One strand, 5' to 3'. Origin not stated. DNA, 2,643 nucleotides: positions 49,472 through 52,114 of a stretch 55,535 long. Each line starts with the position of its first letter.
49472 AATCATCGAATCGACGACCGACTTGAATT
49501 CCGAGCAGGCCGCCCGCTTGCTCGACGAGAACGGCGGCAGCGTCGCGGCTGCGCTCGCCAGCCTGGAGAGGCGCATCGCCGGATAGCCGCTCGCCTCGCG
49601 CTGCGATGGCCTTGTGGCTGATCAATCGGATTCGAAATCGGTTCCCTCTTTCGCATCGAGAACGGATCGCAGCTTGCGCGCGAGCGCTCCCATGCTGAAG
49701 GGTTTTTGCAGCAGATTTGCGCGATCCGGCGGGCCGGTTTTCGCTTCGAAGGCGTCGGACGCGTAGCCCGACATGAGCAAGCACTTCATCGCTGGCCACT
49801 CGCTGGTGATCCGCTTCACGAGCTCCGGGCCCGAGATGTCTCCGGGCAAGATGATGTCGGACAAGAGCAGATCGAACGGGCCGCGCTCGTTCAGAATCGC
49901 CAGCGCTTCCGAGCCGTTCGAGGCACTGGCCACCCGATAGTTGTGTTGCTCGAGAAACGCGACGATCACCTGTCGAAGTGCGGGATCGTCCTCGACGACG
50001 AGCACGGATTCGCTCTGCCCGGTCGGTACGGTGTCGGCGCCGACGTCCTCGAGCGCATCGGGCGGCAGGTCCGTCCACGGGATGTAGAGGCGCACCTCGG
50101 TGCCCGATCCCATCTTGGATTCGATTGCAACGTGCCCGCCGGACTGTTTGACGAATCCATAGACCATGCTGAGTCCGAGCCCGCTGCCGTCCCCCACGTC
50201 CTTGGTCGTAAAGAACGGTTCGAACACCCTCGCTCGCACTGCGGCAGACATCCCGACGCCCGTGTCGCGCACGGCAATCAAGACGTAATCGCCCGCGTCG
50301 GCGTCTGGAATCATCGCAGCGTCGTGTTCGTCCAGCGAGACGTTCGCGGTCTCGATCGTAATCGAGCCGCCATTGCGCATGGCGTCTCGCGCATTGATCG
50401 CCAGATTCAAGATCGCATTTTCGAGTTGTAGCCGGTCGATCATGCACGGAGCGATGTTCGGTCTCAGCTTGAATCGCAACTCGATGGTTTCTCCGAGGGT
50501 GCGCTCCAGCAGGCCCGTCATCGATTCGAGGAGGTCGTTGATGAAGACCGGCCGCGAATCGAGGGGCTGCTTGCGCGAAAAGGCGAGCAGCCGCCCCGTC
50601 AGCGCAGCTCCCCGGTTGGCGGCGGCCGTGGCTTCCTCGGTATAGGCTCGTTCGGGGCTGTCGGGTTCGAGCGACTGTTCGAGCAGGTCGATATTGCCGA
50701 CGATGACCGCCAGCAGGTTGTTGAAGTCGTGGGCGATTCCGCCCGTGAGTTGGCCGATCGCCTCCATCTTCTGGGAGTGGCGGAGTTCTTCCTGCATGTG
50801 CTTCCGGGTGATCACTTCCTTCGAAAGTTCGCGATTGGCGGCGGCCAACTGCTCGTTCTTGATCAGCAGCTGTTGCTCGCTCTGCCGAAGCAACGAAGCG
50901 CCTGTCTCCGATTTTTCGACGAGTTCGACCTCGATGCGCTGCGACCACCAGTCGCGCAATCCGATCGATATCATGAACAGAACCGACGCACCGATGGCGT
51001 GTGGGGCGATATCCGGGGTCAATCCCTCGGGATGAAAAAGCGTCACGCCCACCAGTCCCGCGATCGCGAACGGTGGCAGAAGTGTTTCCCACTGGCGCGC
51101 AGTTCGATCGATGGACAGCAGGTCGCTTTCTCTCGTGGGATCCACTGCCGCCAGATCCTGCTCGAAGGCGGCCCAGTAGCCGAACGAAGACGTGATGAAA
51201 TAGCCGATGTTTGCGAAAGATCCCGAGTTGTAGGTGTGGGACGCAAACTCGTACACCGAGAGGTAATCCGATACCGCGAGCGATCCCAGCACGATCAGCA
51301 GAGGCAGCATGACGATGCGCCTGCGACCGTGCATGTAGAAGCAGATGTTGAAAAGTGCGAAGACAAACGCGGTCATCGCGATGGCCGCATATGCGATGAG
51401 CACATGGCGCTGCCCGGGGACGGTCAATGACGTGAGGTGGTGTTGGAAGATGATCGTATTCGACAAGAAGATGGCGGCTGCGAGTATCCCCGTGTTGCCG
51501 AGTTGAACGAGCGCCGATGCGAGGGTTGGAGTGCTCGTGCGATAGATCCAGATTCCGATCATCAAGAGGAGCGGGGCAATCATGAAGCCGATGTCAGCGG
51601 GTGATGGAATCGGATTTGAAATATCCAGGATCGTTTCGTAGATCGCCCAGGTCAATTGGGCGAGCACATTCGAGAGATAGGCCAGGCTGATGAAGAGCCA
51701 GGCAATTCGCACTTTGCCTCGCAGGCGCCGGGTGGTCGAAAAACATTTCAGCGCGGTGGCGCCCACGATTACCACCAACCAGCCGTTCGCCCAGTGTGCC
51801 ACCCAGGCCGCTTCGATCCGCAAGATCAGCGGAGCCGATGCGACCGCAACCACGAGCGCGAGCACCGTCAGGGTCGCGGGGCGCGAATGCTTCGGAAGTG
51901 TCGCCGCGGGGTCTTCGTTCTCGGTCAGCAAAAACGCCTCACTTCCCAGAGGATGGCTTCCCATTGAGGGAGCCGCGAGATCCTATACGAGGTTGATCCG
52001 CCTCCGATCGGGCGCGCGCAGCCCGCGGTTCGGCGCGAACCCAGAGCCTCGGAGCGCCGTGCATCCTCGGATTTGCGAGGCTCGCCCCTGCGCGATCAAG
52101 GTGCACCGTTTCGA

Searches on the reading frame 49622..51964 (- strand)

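Call 74: search_protein_families(library=pfam, proteins=[window:49622-51964:-], max_evalue=0.00001)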
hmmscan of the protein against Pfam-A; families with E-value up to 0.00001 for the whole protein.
window:49622-51964:- (780 aa): 3 families
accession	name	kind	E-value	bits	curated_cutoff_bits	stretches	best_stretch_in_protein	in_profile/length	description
PF00072.30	Response_reg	-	1.7e-19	70.4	30.2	1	654-765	1-110/111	Response regulator receiver domain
PF02518.31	HATPase_c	-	1.4e-18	67.8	26.4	1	510-630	2-109/111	Histidine kinase-, DNA gyrase B-, and HSP90-like ATPase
PF00512.31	HisKA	-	2.6e-08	34.2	26.9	1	404-466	3-64/66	His Kinase A (phospho-acceptor) domain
